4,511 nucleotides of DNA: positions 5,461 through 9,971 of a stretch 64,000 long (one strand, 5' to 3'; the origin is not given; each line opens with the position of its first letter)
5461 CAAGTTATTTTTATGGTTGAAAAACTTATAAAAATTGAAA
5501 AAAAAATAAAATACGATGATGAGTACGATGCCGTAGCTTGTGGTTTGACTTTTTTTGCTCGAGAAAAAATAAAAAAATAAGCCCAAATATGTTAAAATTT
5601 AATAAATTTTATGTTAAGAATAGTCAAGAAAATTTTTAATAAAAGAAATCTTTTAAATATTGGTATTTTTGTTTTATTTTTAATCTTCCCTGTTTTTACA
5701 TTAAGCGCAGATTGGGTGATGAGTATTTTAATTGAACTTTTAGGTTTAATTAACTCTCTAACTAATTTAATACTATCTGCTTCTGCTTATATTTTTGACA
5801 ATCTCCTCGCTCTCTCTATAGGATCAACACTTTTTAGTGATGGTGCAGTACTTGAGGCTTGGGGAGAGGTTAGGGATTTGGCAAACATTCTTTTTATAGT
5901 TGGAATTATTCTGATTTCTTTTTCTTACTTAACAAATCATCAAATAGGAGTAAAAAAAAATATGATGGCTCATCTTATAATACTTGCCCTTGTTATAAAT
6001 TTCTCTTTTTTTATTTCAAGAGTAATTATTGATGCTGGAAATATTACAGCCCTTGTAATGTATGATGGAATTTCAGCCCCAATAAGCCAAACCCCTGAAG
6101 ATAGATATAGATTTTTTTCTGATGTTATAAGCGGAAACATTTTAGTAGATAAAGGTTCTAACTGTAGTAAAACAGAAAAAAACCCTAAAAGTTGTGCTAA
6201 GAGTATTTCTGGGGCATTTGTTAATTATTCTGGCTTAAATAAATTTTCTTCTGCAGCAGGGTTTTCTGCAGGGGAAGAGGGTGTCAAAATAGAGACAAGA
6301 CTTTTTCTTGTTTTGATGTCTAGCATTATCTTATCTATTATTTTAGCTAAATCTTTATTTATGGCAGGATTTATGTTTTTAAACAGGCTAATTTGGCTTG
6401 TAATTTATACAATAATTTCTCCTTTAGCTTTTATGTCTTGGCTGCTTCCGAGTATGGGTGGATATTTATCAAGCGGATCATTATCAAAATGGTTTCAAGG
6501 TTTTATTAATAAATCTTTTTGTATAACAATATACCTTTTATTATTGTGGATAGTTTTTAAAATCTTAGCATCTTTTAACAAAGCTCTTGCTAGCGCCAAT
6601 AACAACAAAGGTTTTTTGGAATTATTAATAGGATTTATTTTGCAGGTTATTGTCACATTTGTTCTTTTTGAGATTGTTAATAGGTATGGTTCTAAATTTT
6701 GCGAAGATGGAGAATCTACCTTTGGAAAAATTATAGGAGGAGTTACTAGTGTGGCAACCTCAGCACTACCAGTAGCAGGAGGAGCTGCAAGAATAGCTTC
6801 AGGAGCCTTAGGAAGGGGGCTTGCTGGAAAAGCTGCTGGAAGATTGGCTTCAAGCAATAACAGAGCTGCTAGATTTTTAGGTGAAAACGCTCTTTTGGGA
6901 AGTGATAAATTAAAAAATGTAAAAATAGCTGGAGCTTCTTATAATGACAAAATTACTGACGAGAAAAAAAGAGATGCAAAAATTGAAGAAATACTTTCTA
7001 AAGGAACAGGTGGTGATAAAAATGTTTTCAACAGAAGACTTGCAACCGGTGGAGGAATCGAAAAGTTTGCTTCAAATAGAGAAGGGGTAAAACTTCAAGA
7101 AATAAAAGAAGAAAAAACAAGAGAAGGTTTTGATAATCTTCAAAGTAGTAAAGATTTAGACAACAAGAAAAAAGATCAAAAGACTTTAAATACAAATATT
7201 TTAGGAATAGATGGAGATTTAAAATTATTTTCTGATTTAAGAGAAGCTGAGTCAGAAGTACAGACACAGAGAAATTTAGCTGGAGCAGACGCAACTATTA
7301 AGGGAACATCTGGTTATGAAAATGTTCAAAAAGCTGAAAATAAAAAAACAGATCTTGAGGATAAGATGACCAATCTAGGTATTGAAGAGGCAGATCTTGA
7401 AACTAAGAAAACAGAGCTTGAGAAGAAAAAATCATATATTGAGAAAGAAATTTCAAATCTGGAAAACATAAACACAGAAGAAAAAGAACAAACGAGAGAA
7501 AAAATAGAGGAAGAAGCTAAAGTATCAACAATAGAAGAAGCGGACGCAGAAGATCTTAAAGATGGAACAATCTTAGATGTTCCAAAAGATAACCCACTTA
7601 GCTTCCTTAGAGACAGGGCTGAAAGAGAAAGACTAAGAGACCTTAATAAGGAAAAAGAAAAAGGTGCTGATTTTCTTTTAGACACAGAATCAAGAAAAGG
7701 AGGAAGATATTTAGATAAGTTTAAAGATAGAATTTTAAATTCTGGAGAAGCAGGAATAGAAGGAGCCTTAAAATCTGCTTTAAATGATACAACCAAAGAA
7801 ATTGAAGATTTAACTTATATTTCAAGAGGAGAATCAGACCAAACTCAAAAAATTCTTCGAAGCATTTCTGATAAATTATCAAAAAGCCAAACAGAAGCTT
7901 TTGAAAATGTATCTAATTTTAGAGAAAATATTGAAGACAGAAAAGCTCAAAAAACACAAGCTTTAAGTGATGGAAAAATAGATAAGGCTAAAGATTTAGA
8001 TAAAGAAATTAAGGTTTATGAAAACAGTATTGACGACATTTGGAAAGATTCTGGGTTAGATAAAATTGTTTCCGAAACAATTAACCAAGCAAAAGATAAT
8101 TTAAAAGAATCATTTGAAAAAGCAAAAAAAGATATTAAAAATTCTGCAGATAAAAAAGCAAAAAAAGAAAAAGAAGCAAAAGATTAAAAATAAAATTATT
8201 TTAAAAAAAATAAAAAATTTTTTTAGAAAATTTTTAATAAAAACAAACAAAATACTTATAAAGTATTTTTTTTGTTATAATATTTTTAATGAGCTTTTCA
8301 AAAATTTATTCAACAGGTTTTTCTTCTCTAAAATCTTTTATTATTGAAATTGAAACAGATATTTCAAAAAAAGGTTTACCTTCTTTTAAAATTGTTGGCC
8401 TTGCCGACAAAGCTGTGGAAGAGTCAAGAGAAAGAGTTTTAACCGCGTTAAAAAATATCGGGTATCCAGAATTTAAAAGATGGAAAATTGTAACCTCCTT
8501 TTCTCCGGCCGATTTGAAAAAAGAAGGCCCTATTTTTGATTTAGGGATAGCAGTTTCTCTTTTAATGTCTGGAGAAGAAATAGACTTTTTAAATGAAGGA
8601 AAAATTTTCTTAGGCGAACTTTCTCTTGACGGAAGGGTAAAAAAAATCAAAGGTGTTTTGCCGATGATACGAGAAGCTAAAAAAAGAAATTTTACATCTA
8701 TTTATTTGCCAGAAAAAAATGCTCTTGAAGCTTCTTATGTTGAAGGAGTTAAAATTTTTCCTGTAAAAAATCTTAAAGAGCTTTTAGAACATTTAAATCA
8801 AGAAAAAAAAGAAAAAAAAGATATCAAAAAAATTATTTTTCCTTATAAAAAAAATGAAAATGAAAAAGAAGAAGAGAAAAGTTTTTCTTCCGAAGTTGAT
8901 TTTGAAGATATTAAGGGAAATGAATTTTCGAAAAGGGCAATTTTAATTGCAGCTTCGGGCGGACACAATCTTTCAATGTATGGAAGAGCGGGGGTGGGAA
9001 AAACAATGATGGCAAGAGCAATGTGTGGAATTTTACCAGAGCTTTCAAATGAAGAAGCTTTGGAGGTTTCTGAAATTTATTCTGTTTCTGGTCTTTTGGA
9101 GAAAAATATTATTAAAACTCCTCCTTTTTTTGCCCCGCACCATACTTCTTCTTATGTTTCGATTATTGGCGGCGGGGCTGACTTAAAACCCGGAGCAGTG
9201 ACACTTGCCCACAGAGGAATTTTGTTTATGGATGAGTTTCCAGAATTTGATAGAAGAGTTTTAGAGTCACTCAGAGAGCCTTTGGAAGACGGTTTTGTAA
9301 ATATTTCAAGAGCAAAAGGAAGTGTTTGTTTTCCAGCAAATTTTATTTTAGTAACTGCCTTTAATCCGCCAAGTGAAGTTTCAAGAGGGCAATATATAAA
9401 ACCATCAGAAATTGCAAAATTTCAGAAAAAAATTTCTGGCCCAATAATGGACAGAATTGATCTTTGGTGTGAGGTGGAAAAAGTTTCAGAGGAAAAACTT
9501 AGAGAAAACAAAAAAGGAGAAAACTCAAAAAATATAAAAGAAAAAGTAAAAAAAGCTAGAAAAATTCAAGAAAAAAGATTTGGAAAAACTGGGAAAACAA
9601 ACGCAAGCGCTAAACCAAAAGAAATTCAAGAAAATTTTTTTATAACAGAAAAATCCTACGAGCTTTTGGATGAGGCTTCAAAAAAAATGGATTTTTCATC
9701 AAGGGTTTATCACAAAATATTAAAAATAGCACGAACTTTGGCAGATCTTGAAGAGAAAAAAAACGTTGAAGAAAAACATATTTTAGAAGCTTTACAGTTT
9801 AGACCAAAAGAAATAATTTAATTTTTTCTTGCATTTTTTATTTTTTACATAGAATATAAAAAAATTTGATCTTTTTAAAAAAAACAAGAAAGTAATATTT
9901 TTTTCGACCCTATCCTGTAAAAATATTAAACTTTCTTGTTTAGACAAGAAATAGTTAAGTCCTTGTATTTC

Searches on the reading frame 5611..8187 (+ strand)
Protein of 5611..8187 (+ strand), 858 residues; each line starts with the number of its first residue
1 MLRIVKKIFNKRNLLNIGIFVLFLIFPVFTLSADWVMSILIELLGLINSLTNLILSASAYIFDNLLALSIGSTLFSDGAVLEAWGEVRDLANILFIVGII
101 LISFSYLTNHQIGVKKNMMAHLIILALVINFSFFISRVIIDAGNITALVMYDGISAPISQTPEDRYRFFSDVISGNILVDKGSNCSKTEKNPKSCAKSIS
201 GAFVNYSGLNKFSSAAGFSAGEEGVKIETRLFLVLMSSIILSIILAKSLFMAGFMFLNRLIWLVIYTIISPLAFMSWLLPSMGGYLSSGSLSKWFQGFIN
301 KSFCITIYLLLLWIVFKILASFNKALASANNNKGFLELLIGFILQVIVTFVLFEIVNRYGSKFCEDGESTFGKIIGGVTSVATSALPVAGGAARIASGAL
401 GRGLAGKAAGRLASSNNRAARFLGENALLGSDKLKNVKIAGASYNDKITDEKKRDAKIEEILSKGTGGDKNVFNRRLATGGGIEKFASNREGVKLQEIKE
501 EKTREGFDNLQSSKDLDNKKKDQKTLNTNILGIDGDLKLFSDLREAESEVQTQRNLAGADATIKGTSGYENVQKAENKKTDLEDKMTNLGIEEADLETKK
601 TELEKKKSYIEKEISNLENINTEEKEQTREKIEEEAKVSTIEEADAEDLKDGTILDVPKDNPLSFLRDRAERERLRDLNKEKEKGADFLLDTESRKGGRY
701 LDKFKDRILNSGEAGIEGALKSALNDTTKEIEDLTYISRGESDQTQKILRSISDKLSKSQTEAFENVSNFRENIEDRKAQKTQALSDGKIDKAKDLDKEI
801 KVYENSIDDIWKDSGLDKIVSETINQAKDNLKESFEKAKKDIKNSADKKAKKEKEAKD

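Call 8: search_protein_families(library=pfam, proteins=[window:5611-8187:+], max_evalue=0.001)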
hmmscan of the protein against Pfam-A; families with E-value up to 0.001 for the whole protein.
window:5611-8187:+ (858 aa): 0 families

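Call 17: search_protein_families(library=ncbifam, proteins=[window:5611-8187:+], max_evalue=0.01)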
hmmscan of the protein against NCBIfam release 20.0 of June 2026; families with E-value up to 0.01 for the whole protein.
window:5611-8187:+ (858 aa): 1 family
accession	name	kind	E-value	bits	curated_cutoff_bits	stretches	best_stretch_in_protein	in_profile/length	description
NF004669.0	PRK06008.1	equivalog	0.0028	17.1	230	1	572-635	265-328/348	flagellar hook-associated family protein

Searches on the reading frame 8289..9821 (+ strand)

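Call 8: search_protein_families(library=pfam, proteins=[window:8289-9821:+], max_evalue=0.001)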
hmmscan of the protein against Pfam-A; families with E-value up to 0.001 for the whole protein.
window:8289-9821:+ (510 aa): 6 families
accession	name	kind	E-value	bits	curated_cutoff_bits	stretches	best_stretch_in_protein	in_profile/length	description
PF01078.27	Mg_chelatase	-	8.2e-74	247.9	20.3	1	204-403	1-206/207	Magnesium chelatase, subunit ChlI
PF13541.12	ChlI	-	3.9e-36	124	27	1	21-144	1-121/121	Subunit ChlI of Mg-chelatase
PF13335.12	Mg_chelatase_C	-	3.9e-28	98.3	26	1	410-505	1-94/94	Magnesium chelatase, subunit ChlI C-terminal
PF00493.29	MCM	-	4.3e-10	39.5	23.3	1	299-403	112-211/224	MCM P-loop domain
PF07728.20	AAA_5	-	8.7e-05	23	22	0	229-365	3-126/139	AAA domain (dynein-related subfamily)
PF00158.32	Sigma54_activat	-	0.00036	20.7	20.2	0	223-339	20-124/168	Sigma-54 interaction domain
